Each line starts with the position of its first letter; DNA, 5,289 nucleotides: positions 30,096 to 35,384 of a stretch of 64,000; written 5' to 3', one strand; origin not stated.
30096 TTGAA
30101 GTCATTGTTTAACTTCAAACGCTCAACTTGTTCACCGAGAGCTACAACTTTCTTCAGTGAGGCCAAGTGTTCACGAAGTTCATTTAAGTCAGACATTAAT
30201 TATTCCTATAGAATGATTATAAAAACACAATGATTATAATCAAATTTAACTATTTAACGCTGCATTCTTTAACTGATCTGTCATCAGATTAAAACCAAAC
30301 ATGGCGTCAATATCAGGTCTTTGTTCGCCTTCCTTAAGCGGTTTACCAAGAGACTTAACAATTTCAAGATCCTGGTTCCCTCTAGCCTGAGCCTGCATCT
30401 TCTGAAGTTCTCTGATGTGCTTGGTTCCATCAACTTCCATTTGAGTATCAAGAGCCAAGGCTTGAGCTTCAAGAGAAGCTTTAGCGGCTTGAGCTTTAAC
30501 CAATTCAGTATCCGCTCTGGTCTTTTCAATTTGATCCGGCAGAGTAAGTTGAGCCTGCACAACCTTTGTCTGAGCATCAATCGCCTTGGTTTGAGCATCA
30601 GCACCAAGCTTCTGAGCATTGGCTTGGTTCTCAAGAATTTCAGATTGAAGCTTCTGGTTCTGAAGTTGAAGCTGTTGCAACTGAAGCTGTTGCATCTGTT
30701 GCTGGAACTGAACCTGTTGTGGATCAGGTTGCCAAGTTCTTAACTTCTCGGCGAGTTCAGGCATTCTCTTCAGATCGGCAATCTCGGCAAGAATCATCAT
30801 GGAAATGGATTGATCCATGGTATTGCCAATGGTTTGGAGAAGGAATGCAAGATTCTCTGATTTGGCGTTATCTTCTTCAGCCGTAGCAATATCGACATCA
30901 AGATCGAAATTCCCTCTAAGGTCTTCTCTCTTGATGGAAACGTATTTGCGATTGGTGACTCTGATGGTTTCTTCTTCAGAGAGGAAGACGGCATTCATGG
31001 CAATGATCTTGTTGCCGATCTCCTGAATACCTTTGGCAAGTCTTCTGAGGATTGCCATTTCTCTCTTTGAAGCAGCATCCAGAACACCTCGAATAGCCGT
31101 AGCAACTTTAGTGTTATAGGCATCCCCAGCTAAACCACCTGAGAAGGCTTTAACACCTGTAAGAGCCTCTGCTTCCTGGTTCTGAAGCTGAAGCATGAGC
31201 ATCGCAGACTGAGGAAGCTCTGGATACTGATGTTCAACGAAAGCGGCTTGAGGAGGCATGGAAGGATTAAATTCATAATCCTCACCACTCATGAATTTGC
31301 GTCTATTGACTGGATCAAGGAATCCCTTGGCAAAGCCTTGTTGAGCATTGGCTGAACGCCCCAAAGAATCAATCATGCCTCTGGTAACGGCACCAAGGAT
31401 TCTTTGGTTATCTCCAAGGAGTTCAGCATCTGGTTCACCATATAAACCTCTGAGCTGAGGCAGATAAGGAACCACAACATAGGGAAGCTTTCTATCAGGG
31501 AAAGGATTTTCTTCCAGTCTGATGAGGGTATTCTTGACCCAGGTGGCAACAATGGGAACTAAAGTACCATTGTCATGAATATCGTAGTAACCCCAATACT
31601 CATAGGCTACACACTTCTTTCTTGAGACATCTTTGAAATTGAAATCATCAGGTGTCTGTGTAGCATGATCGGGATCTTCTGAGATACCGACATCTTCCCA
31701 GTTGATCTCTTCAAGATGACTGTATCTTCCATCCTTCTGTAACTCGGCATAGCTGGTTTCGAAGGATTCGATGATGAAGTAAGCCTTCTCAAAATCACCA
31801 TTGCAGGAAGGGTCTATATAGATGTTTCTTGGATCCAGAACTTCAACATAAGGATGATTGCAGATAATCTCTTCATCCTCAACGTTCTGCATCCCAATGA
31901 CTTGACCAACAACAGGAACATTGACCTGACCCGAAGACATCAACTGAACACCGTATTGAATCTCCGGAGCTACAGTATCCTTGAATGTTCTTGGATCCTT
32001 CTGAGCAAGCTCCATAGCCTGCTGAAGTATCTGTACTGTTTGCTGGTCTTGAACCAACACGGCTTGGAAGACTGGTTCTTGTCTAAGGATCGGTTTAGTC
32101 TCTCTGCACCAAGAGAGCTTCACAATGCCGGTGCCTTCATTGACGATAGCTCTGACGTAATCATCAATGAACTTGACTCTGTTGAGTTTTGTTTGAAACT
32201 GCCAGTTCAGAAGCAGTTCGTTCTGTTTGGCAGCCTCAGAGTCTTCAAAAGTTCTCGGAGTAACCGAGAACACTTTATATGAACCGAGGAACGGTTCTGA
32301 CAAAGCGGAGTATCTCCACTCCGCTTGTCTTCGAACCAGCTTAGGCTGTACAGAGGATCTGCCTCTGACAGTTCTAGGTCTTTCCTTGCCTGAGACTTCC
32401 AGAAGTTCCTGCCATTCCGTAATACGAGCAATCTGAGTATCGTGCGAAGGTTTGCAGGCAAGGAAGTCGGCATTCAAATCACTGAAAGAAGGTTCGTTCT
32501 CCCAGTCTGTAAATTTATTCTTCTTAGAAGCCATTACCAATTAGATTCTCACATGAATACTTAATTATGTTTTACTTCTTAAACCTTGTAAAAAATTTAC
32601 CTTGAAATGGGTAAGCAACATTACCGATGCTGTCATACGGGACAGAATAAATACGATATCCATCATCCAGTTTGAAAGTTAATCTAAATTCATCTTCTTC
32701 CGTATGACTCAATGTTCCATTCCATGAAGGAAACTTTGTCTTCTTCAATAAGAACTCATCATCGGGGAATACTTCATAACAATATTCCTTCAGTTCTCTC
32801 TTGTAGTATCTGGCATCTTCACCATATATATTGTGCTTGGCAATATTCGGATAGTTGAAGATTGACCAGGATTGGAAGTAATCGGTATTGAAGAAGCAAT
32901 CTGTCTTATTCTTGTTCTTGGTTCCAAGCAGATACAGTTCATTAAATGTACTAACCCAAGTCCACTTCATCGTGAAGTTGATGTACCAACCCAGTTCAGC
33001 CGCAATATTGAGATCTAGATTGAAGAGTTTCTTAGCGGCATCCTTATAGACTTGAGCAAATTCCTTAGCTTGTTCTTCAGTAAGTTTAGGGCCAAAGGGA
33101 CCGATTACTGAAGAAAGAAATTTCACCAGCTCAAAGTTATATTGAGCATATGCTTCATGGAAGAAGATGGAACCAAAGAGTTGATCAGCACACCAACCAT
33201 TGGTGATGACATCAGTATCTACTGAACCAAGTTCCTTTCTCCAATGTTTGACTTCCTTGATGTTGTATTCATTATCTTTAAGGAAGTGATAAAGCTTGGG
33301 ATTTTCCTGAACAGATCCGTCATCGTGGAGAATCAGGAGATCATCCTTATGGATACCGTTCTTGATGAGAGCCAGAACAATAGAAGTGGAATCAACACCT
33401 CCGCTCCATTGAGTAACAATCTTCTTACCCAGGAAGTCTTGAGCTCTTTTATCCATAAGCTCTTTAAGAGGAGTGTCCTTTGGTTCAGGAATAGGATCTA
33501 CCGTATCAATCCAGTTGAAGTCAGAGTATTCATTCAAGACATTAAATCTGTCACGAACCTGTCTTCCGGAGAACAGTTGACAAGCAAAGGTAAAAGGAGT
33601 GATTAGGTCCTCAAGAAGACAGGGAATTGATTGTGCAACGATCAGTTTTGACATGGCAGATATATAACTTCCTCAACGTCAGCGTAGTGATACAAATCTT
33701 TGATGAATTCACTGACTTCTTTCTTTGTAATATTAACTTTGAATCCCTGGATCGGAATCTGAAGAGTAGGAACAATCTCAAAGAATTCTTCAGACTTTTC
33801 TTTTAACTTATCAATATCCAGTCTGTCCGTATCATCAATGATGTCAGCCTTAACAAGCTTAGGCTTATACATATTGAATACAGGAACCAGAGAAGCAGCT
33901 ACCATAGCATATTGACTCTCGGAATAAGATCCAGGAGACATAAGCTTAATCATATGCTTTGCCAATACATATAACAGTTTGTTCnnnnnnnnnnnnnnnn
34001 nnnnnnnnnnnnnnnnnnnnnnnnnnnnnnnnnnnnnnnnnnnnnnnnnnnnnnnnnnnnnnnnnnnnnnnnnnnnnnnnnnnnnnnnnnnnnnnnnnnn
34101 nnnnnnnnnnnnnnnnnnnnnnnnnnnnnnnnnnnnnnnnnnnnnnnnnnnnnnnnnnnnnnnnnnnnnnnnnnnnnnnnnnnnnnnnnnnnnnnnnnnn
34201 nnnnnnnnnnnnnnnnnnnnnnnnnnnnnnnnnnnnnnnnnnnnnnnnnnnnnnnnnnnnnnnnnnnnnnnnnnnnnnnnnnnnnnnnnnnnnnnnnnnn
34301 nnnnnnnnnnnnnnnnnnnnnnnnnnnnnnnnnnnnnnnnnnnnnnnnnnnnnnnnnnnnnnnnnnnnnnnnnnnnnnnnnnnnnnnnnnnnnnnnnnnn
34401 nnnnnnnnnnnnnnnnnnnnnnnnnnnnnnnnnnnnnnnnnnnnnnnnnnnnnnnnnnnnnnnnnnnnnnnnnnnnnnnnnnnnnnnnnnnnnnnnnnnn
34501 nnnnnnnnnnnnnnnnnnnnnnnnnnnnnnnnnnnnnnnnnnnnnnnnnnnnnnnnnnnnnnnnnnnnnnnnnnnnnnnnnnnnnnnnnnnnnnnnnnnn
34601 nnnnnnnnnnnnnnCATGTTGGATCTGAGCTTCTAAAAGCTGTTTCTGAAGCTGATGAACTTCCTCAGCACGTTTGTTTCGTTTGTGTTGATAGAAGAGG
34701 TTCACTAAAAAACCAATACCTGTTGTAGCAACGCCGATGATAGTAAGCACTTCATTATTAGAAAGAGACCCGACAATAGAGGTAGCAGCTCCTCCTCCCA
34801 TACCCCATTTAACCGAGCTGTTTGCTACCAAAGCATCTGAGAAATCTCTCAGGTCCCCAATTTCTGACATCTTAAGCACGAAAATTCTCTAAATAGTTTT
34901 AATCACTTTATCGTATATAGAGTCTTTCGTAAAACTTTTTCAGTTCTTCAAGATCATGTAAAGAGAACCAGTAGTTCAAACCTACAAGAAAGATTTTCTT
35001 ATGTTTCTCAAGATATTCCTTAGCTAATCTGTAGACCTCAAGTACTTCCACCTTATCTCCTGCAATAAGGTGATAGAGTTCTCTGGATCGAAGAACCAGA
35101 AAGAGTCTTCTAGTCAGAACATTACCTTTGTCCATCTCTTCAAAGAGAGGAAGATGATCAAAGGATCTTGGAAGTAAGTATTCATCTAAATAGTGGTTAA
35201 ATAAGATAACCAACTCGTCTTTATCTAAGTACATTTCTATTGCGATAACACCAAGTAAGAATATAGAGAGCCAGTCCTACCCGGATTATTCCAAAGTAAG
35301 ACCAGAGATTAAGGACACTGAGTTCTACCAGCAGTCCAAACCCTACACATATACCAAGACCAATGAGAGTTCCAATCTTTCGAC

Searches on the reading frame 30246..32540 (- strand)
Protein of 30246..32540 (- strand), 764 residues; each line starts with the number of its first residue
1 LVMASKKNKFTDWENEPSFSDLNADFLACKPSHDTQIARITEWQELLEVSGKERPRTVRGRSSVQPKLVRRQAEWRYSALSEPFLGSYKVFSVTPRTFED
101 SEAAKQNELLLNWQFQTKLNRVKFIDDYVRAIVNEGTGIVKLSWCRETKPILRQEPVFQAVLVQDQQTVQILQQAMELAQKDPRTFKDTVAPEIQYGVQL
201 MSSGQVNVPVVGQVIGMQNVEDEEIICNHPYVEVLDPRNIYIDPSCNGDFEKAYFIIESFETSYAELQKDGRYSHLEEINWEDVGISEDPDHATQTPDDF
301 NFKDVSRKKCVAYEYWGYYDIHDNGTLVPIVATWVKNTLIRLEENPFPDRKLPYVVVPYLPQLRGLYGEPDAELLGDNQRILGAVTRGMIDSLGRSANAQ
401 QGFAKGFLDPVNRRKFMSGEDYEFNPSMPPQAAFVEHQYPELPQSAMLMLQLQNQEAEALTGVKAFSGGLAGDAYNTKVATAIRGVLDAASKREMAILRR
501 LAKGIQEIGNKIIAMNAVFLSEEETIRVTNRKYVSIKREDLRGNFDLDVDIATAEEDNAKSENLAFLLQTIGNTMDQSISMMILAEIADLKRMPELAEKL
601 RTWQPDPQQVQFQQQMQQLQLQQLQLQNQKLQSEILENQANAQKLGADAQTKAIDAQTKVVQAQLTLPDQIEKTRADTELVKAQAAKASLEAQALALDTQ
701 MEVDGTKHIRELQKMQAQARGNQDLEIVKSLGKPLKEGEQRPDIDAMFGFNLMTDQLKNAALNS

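Call 20: search_protein_families(library=phrogs, proteins=[window:30246-32540:-], max_evalue=0.00001)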
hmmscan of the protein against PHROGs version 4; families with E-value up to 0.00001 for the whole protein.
window:30246-32540:- (764 aa): 2 families
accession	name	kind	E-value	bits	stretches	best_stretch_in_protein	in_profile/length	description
phrog_1216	-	head and packaging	1.5e-245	818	1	5-740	3-679/714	portal protein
phrog_156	-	head and packaging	8.7e-20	71.7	1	332-704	274-672/681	portal protein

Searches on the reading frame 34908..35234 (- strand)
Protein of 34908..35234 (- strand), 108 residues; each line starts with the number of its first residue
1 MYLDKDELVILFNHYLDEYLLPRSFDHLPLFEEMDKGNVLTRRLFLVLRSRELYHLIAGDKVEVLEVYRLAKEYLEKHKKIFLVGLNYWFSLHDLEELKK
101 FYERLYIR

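Call 3: search_protein_families(library=pfam, proteins=[window:34908-35234:-], max_evalue=0.1)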
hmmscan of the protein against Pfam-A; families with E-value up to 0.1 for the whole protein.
window:34908-35234:- (108 aa): 0 families

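Call 4: search_protein_families(library=phrogs, proteins=[window:34908-35234:-], max_evalue=0.1)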
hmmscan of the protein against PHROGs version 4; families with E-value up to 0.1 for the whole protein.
window:34908-35234:- (108 aa): 1 family
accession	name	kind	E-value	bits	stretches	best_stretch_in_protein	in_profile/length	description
phrog_18234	-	unknown function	0.073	14.1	0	95-108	4-17/38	-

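Call 74: search_protein_families(library=ncbifam, proteins=[window:34908-35234:-], max_evalue=0.01)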
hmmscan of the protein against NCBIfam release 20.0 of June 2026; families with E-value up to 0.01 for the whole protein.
window:34908-35234:- (108 aa): 0 families

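Call 75: search_protein_families(library=padloc, proteins=[window:34908-35234:-], max_evalue=0.01)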
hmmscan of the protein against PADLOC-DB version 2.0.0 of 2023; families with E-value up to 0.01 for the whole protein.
window:34908-35234:- (108 aa): 0 families
